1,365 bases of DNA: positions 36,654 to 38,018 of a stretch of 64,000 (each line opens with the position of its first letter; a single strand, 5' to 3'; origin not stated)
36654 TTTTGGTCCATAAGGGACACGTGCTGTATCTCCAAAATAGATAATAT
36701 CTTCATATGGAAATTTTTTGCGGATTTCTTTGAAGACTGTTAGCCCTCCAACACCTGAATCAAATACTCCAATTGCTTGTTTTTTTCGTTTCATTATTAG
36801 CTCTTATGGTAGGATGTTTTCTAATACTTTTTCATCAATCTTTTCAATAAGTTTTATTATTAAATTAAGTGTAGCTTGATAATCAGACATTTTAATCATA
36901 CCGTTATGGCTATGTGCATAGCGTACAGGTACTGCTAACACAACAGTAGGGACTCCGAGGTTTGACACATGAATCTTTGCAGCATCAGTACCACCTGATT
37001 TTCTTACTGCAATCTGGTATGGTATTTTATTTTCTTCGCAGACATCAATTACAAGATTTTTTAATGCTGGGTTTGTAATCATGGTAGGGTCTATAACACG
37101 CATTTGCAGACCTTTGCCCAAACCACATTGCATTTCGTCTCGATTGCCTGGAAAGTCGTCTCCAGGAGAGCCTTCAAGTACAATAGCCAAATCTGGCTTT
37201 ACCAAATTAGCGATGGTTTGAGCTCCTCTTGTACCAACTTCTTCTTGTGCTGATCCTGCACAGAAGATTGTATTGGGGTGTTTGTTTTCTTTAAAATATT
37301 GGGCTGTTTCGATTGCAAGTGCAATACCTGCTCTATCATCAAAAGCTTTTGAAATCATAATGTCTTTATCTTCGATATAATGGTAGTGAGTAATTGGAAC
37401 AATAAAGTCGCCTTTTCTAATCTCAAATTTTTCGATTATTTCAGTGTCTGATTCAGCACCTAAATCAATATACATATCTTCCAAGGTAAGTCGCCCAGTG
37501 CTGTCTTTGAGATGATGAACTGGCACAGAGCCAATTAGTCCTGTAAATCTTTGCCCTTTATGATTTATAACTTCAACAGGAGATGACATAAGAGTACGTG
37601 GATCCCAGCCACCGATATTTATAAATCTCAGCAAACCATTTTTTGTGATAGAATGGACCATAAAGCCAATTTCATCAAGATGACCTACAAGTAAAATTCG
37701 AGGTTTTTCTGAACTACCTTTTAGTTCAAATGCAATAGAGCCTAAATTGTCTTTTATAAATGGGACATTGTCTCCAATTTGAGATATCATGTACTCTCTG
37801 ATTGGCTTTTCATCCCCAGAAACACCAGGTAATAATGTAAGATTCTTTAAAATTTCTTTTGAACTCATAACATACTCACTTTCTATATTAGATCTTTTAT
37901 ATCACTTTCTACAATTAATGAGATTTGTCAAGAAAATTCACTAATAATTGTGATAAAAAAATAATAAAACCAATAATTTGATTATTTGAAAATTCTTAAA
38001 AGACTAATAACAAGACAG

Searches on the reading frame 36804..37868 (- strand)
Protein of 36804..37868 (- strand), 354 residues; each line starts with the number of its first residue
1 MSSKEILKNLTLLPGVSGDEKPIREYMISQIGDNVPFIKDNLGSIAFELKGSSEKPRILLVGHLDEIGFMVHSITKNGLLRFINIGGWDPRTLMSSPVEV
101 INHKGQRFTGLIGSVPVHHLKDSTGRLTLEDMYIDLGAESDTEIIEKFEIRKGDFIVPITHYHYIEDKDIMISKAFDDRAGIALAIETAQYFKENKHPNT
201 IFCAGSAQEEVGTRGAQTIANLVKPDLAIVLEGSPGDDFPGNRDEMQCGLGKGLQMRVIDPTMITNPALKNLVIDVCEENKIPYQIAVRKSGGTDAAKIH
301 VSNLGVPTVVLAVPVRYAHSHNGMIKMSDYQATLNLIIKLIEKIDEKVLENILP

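Call 6: search_protein_families(library=pfam, proteins=[window:36804-37868:-])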
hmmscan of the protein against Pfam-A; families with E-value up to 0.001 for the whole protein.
window:36804-37868:- (354 aa): 3 families
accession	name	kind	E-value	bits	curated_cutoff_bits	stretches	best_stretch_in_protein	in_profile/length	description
PF05343.19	Peptidase_M42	-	1.2e-87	294.2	23.2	1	43-336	1-292/292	M42 glutamyl aminopeptidase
PF01546.33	Peptidase_M20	-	1.1e-10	42.2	24.6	1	175-342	33-205/206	Peptidase family M20/M25/M40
PF04389.22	Peptidase_M28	-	6.2e-05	23.3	21.3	0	175-225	30-81/193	Peptidase family M28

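Call 50: find_homologous_proteins(query=window:36804-37868:-, max_evalue=1e-80)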
Query window:36804-37868:- (354 aa): 387 proteins with E <= 1e-80 among 6537 candidates; the best 120 are listed.
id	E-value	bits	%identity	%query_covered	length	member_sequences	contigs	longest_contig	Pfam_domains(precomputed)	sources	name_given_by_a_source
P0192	1.9e-231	785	99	100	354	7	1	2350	PF01546.34,PF05343.20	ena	-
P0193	1.0e-204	697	86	100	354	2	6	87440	PF01546.34,PF04389.23,PF05343.20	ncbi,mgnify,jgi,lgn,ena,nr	ncbi:MAG TPA: M20/M25/M40 family metallo-hydrolase [Candidatus Cloacimonadota bacterium]|mgnify:FL=1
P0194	1.8e-204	697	86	100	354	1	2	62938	PF01546.34,PF05343.20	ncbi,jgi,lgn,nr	ncbi:MAG TPA: M20/M25/M40 family metallo-hydrolase, partial [Candidatus Cloacimonadota bacterium]|nr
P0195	7.3e-198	675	82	96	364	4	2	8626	PF01546.34,PF27529.1,PF05343.20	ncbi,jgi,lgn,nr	ncbi:MAG: M20/M25/M40 family metallo-hydrolase [Candidatus Cloacimonetes bacterium]|jgi:endoglucanas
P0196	5.5e-197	672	81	100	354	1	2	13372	PF01546.34,PF05343.20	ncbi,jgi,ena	-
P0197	2.0e-191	654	80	100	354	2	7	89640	PF01546.34,PF05343.20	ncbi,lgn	-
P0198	1.6e-183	628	76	96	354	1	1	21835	PF01546.34,PF05343.20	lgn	-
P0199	5.3e-179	613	74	100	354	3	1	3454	PF01546.34,PF05343.20,PF02127.21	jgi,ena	-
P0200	3.3e-178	610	73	100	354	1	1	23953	PF01546.34,PF05343.20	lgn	-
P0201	3.3e-176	604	73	100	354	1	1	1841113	PF01546.34,PF05343.20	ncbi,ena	-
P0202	4.6e-162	557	68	100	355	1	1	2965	PF05343.20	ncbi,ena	-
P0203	2.9e-161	554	69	99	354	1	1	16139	PF01546.34,PF05343.20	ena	-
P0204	3.3e-160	551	68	100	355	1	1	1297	PF01546.34,PF05343.20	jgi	jgi:endoglucanase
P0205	9.2e-160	550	67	100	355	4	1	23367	PF05343.20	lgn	-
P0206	3.5e-158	544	66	99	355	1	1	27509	PF01546.34,PF05343.20,PF02127.21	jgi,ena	-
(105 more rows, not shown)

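Call 51: find_encoding_contigs(protein=P0193, flank=4000, max_places=1)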
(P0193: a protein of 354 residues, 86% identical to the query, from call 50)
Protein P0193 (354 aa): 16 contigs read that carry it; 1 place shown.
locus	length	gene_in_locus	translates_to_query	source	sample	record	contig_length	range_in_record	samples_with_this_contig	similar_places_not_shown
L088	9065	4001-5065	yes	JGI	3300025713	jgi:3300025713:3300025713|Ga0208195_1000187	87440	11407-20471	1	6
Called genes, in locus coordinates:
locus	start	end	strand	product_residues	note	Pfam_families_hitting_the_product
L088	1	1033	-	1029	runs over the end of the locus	PF00069:Pkinase, PF07714:PK_Tyr_Ser-Thr, PF12799:LRR_4 (faint), PF03781:FGE-sulfatase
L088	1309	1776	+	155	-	PF01978:TrmB (faint), PF01047:MarR, PF12802:MarR_2, PF13463:HTH_27 (weak)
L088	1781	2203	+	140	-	PF02566:OsmC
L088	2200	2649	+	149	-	PF03190:Thioredox_DsbH, PF00085:Thioredoxin, PF13899:Thioredoxin_7, PF13098:Thioredoxin_2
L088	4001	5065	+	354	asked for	PF04389:Peptidase_M28 (faint), PF05343:Peptidase_M42, PF01546:Peptidase_M20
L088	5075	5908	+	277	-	PF01177:Asp_Glu_race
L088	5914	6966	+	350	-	-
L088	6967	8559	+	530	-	PF06418:CTP_synth_N, PF00117:GATase, PF07722:Peptidase_C26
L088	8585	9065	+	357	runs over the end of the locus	PF02608:Bmp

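Call 52: find_encoding_contigs(protein=P0197, flank=4000, max_places=1)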
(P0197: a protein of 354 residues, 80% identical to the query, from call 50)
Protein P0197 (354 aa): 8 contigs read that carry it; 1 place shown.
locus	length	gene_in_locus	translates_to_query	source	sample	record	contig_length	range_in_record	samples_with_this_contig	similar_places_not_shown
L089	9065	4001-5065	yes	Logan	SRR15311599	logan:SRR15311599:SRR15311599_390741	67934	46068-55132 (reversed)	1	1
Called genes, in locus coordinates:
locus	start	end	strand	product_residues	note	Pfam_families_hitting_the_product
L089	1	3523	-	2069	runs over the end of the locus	PF18998:Flg_new_2, PF17803:Cadherin_4 (faint), PF18998:Flg_new_2, PF17892:Cadherin_5 (weak), PF17963:Big_9 (weak), PF13860:FlgD_ig (weak), PF18962:Por_Secre_tail (weak)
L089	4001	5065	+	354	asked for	PF05343:Peptidase_M42, PF01546:Peptidase_M20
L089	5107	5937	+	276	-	PF01177:Asp_Glu_race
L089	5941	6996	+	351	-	-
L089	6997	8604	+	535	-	PF06418:CTP_synth_N, PF00117:GATase, PF07722:Peptidase_C26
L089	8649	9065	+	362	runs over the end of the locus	PF02608:Bmp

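Call 53: find_encoding_contigs(protein=P0201, flank=4000, max_places=1)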
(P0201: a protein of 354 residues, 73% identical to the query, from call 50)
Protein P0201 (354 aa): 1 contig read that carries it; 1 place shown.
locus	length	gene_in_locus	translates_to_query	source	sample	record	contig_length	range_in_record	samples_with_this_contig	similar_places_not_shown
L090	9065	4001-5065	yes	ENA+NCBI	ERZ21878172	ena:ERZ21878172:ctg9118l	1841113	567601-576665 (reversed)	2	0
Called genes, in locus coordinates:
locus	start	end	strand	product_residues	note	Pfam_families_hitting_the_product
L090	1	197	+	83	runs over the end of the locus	PF12838:Fer4_7 (weak), PF14697:Fer4_21 (weak), PF12797:Fer4_2 (weak), PF00037:Fer4, PF12837:Fer4_6, PF13237:Fer4_10, PF14697:Fer4_21, PF12838:Fer4_7, +8 more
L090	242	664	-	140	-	PF02915:Rubrerythrin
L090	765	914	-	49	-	PF00359:PTS_EIIA_2 (weak)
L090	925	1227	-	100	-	PF00359:PTS_EIIA_2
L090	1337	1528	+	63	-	-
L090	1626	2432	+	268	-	PF04015:DUF362, PF00037:Fer4 (weak), PF13237:Fer4_10, PF14697:Fer4_21, PF12838:Fer4_7, PF13187:Fer4_9, PF25160:LdpA_Fe-S-bd, PF00037:Fer4 (weak), +4 more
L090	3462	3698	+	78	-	-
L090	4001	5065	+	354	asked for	PF05343:Peptidase_M42, PF01546:Peptidase_M20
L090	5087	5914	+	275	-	PF01177:Asp_Glu_race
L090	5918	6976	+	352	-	-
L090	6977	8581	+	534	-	PF06418:CTP_synth_N, PF00117:GATase, PF07722:Peptidase_C26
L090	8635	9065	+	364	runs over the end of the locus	PF02608:Bmp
